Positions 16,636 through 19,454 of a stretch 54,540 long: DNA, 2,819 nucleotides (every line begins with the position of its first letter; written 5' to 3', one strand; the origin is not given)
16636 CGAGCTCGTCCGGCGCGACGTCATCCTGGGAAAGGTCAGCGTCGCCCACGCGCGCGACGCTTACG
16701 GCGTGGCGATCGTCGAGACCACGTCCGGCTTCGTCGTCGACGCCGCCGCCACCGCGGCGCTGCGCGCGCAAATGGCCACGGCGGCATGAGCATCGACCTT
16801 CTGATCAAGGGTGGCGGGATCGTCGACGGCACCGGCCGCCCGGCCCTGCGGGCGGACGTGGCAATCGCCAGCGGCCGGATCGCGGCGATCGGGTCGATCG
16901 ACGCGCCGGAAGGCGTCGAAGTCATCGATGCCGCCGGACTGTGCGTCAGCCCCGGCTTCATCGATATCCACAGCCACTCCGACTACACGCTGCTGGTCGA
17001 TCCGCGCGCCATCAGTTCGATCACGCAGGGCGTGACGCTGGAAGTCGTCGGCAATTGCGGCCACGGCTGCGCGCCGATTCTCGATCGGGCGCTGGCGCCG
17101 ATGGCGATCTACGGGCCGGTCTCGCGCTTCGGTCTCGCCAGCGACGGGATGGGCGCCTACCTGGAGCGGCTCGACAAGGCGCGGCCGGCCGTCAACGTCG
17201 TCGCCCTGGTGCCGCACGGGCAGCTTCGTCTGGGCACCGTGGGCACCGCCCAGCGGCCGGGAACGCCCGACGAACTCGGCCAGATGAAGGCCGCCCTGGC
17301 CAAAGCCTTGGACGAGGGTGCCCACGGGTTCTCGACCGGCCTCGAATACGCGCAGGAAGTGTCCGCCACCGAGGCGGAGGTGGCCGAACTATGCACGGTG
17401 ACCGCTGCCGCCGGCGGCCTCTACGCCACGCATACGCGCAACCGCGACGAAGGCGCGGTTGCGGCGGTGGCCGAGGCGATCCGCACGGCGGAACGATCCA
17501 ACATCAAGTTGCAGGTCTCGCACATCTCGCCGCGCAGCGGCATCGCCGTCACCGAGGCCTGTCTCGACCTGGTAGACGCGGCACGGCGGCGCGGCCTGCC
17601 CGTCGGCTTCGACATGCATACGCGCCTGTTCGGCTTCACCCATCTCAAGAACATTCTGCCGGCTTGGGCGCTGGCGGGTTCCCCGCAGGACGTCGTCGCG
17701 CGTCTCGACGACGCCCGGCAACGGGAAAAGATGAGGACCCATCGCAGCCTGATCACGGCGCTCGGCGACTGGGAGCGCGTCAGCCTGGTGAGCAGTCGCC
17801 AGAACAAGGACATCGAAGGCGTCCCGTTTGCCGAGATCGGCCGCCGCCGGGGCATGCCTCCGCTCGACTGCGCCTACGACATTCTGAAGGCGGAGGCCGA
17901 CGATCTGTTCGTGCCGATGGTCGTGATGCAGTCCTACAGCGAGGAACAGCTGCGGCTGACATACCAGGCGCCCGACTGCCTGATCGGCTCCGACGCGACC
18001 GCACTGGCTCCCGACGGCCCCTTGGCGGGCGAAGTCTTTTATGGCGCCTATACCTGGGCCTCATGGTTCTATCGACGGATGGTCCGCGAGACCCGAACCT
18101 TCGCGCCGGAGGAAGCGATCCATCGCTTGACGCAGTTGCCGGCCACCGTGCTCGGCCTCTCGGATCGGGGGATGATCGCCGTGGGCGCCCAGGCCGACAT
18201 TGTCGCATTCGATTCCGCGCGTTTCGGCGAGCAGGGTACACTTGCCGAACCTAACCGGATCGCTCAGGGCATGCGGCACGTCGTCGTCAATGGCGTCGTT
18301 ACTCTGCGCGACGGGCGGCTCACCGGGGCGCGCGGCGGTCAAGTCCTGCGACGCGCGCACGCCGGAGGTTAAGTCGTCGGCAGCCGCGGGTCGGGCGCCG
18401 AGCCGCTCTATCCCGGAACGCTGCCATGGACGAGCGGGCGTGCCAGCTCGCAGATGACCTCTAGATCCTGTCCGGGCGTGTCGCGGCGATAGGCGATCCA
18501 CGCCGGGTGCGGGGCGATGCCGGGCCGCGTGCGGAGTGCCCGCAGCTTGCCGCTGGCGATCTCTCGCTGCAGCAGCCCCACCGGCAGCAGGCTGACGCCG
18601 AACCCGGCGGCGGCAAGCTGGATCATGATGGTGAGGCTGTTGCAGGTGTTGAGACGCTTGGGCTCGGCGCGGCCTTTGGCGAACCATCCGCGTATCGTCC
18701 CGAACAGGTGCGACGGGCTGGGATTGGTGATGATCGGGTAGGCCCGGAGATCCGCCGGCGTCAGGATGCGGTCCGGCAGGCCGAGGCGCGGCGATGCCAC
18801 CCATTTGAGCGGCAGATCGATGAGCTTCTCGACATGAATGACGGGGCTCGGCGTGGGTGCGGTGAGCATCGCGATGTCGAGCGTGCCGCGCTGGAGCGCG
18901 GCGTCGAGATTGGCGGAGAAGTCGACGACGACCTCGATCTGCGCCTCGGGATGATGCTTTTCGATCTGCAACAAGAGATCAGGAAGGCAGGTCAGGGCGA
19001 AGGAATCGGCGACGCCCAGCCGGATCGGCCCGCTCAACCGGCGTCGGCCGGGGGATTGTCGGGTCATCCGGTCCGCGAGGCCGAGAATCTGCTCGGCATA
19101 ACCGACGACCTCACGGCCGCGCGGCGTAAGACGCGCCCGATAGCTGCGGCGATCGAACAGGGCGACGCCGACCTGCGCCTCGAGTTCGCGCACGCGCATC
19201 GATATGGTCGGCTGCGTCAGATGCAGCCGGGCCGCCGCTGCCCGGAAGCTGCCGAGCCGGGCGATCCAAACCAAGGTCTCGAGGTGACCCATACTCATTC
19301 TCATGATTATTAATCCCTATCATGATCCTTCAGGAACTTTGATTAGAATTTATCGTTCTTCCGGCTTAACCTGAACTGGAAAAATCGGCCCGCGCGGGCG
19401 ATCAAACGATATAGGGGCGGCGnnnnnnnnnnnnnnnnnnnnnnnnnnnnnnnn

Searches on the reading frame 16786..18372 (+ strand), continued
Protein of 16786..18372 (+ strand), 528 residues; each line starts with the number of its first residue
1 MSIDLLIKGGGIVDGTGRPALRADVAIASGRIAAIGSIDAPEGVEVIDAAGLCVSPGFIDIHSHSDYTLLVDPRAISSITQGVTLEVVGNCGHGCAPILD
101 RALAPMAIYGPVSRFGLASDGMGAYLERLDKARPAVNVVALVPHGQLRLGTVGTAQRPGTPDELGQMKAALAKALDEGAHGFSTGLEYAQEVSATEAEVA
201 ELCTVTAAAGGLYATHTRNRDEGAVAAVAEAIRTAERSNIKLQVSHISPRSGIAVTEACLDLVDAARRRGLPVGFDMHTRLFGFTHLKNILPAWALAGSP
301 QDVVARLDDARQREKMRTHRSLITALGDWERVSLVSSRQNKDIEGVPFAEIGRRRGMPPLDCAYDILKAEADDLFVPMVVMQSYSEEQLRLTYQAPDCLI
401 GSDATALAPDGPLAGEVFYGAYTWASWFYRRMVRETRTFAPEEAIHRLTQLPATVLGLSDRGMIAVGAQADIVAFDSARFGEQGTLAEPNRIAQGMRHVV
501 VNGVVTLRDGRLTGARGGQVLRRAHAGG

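Call 18: find_related_loci(query=A1, collection=genome_contigs, flank=10000)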
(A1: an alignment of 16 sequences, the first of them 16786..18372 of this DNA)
Query A1 (528 aa) in genome_contigs; peptide patterns used: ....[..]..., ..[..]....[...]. (x = any residue, [..] = any of these).
600 stretches matched a pattern (row limit reached: there are more); 491 encode a relative of the query (tblastn E <= 1e-3); the best 80 are kept; 80 distinct loci.
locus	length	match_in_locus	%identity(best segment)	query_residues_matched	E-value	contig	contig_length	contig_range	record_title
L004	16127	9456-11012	59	6-523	0e+0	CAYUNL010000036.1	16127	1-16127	MAG TPA_asm: uncultured Alphaproteobacteria bacterium isolate SRP308112_co1_64 genome assembly, contig: NODE_6098_length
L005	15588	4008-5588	57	4-524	0e+0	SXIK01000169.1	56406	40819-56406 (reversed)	MAG: Planctomycetia bacterium isolate F1-120-MAGs048 F1-120__c616603, whole genome shotgun sequence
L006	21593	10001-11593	55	1-524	0e+0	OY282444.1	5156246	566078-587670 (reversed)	MAG: uncultured Poribacteria bacterium genome assembly, chromosome: 1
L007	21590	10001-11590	55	1-523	0e+0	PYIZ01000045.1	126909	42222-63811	MAG: Candidatus Poribacteria bacterium isolate PCPOR2b Ga0206366_145, whole genome shotgun sequence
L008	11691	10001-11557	57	4-523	0e+0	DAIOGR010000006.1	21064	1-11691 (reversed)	MAG TPA_asm: Gaiella sp. isolate CTOTU26105 NODE_936_length_21064_cov_10.237517, whole genome shotgun sequence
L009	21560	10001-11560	56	3-523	1e-179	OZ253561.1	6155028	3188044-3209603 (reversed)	MAG: Spirochaetia bacterium isolate ba2874e9-b452-4f5e-a21f-6ab892bda592 genome assembly, chromosome: 1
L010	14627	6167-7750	55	4-523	4e-179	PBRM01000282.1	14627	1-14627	MAG: Gemmatimonadetes bacterium isolate NP952 MHASMcontig_635439, whole genome shotgun sequence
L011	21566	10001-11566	54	1-523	4e-179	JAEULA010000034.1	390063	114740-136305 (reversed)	MAG: Alphaproteobacteria bacterium isolate new MAG-109 k141_3541962, whole genome shotgun sequence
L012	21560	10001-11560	56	1-521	7e-179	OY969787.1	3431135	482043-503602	MAG: uncultured Actinomycetes bacterium isolate MFD09779.bin.c.1 genome assembly, chromosome: 1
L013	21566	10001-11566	57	1-522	2e-178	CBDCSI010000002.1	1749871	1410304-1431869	MAG: Rhodobacterales bacterium isolate 33b011d9-49ec-475b-9348-da93fdbd5617 genome assembly, contig: contig_2, whole gen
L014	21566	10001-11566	55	4-523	2e-177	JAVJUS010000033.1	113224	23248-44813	MAG: Azospirillaceae bacterium isolate C1-SOL-07 k141_37701, whole genome shotgun sequence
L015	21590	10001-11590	53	1-523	7e-173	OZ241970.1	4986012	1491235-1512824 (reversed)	MAG: Candidatus Versatilivorator sp. isolate cab9fe59-187a-48cc-98ea-4e9e5a22d3a3 genome assembly, chromosome: 1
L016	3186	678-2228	53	3-525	0e+0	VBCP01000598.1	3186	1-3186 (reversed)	MAG: Betaproteobacteria bacterium isolate BP_20 14_0903_13_30cm_scaffold_10776623, whole genome shotgun sequence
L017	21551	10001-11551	54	1-523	6e-172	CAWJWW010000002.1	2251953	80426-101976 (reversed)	MAG: uncultured Gaiellaceae bacterium isolate MFD01275.bin.2.3 genome assembly, contig: contig_1564, whole genome shotgu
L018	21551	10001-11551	56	1-520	3e-172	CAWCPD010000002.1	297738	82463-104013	MAG: uncultured Actinomycetota bacterium isolate MFD04944.bin.2.65 genome assembly, contig: contig_38812, whole genome s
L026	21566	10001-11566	53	1-523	3e-169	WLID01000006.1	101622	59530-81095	MAG: Actinomycetota bacterium isolate UFOp-RE-9nov16-151 RE-9nov16-151-c6, whole genome shotgun sequence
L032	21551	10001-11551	56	3-525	2e-177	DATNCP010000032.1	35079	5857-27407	MAG TPA_asm: Burkholderiales bacterium isolate SMAG_U11217 k141_2609019, whole genome shotgun sequence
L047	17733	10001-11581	46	3-524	4e-139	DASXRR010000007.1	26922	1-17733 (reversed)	MAG TPA_asm: Chloroflexota bacterium isolate SMAG_U4645 k141_276926, whole genome shotgun sequence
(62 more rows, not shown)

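Call 61: find_encoding_contigs(protein=P0110, flank=10000, max_places=1)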
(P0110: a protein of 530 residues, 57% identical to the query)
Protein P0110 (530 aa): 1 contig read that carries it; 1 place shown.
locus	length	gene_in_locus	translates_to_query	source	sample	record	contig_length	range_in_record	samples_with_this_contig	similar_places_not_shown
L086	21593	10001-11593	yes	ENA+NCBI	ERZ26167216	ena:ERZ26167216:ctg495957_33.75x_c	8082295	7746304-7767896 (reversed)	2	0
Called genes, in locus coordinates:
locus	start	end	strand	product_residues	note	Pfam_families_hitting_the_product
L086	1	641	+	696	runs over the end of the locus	PF05378:Hydant_A_N, PF01968:Hydantoinase_A, PF19278:Hydant_A_C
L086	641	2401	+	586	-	PF02538:Hydantoinase_B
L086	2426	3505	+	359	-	PF01408:GFO_IDH_MocA, PF02894:GFO_IDH_MocA_C, PF22725:GFO_IDH_MocA_C3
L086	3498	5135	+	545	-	PF02129:Peptidase_S15, PF08530:PepX_C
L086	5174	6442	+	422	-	PF13378:MR_MLE_C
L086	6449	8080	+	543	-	PF02129:Peptidase_S15, PF12146:Hydrolase_4 (weak), PF08530:PepX_C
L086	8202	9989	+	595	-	PF10092:DUF2330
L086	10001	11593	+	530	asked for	PF07969:Amidohydro_3, PF01979:Amidohydro_1 (weak), PF07969:Amidohydro_3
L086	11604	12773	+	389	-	PF01266:DAO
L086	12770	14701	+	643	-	PF02129:Peptidase_S15, PF08530:PepX_C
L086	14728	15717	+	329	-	-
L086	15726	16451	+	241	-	PF05721:PhyH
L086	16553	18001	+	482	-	-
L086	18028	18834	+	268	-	PF01177:Asp_Glu_race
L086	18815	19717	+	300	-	-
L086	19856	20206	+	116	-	PF00072:Response_reg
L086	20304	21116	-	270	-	-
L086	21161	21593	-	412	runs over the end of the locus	PF00034:Cytochrom_C (faint), PF06537:DHOR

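Call 62: find_encoding_contigs(protein=P0106, flank=10000, max_places=1)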
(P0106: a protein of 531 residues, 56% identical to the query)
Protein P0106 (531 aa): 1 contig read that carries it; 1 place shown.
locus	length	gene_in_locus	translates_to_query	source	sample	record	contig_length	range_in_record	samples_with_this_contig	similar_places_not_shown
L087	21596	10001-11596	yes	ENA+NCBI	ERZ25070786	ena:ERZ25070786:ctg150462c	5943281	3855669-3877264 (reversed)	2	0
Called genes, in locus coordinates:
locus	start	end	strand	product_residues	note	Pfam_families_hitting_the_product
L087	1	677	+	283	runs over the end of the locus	PF18075:FtsX_ECD, PF02687:FtsX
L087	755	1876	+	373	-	PF01408:GFO_IDH_MocA, PF22725:GFO_IDH_MocA_C3 (faint)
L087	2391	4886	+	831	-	-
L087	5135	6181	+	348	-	-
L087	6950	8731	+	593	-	PF02538:Hydantoinase_B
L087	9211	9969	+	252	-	PF00106:adh_short, PF01370:Epimerase (faint), PF08659:KR (faint), PF13561:adh_short_C2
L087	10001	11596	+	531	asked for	PF07969:Amidohydro_3, PF01979:Amidohydro_1 (faint), PF07969:Amidohydro_3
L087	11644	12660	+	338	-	PF01555:N6_N4_Mtase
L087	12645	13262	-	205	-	-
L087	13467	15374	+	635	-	PF01702:TGT, PF17884:DUF5591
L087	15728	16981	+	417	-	PF01408:GFO_IDH_MocA, PF21252:Glyco_hydro_109_C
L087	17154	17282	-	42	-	-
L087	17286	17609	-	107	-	PF22600:MTPAP-like_central (weak), PF01909:NTP_transf_2, PF18765:Polbeta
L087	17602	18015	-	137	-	PF08780:NTase_sub_bind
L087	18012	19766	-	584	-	PF04326:SLFN_AlbA_2, PF13749:HATPase_c_4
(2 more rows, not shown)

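Call 63: find_encoding_contigs(protein=P0083, flank=10000, max_places=1)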
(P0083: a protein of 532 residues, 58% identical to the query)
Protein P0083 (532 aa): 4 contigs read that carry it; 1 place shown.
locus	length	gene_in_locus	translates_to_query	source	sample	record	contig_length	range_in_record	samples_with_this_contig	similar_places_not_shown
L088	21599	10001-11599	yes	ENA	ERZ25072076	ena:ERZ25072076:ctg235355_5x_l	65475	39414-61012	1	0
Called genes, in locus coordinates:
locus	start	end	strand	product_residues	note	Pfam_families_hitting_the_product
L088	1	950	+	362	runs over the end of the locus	PF13276:HTH_21, PF00665:rve, PF13683:rve_3, PF13333:rve_2 (weak)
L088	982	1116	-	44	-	-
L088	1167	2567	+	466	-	PF01527:HTH_Tnp_1, PF13384:HTH_23, PF13518:HTH_28, PF13551:HTH_29 (weak), PF13565:HTH_32, PF00665:rve, PF13683:rve_3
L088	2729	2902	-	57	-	-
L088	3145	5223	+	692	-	PF05378:Hydant_A_N, PF19278:Hydant_A_C (faint), PF01968:Hydantoinase_A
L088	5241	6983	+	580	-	PF02538:Hydantoinase_B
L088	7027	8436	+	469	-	PF00474:SSF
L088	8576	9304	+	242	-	PF00872:Transposase_mut (weak)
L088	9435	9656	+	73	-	-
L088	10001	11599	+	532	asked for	PF07969:Amidohydro_3, PF01979:Amidohydro_1 (faint)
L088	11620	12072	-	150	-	PF14534:DUF4440 (weak), PF12680:SnoaL_2 (faint)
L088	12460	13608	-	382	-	-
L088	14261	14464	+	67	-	-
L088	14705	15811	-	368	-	PF00872:Transposase_mut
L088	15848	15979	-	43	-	-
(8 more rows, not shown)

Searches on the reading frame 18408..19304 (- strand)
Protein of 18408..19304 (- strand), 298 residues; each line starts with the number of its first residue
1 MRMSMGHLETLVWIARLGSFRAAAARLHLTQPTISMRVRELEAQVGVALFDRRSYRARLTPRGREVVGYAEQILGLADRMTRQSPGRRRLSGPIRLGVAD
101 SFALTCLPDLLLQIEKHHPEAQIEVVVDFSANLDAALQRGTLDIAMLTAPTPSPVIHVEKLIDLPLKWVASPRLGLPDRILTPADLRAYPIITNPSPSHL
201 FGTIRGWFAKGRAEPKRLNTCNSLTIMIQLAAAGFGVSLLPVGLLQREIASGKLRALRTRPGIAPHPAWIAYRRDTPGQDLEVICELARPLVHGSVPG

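Call 5: search_protein_families(library=pfam, proteins=[window:18408-19304:-])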
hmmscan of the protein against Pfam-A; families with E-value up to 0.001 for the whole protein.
window:18408-19304:- (298 aa): 2 families
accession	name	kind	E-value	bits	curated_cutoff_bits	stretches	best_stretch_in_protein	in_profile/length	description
PF03466.25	LysR_substrate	-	7.1e-38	130.5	28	1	88-277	2-192/209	LysR substrate binding domain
PF00126.33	HTH_1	-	2.2e-21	76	26.6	1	7-64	3-60/60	Bacterial regulatory helix-turn-helix protein, lysR family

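Call 7: search_protein_families(library=ncbifam, proteins=[window:18408-19304:-], max_evalue=0.00001)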
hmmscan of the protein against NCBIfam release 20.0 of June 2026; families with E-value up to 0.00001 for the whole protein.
window:18408-19304:- (298 aa): 48 families (the best 25 are shown)
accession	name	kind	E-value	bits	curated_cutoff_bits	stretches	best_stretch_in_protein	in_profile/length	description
NF047711.1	PutUtilRegPtrR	equivalog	2e-32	112.5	400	1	3-287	1-281/283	putrescine utilization regulator PtrR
NF040786.1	LysR_Sec_metab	equivalog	1.6e-27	96.3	250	1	3-255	1-260/298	selenium metabolism-associated LysR family transcriptional regulator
NF007385.0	PRK09906.1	equivalog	2.8e-27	95.6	356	1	3-257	1-258/296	DNA-binding transcriptional regulator HcaR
NF008352.0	PRK11139.1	subfamily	8.2e-26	90.8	288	1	15-266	18-265/305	transcriptional regulator GcvA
TIGR02424.1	TF_pcaQ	equivalog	3e-25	88.7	303.8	1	2-277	2-282/300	pca operon transcription factor PcaQ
NF002964.0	PRK03635.1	subfamily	1.1e-23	83.8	197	1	3-259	3-259/297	ArgP/LysG family DNA-binding transcriptional regulator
NF047520.1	trans_act_CidR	equivalog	3.6e-23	82.2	415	1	3-258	1-257/292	cidABC operon transcriptional activator CidR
TIGR03418.1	chol_sulf_TF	equivalog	5.8e-23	81.3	324.8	1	4-257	2-256/291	choline sulfate utilization transcriptional regulator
TIGR03298.1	argP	subfamily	1.3e-22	80.2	273.55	1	7-261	5-259/292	ArgP/LysG family DNA-binding transcriptional regulator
NF008416.0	PRK11242.1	equivalog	5.9e-22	78.3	277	1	5-264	3-262/300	transcriptional regulator CynR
NF045775.1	acetoin_reg_AlsR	exception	1.2e-21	77.5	430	1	3-243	1-245/290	acetoin biosynthesis transcriptional regulator AlsR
NF041036.1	decaheme_TF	subfamily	1.6e-20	73.8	210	1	3-257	1-260/301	multiheme cytochrome-associated LysR family transcriptional regulator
NF045990.1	TransRegCbbRRhodb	equivalog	1.7e-20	73.3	450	1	3-259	6-266/304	LysR family regulator CbbR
NF008722.0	PRK11716.1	equivalog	1.3e-19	70.3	246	1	3-265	1-266/293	HTH-type transcriptional activator IlvY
NF053705.1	TransRegGltCGpos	equivalog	1.6e-19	70.3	350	1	8-246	6-247/300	glutamate biosynthesis transcriptional regulator GltC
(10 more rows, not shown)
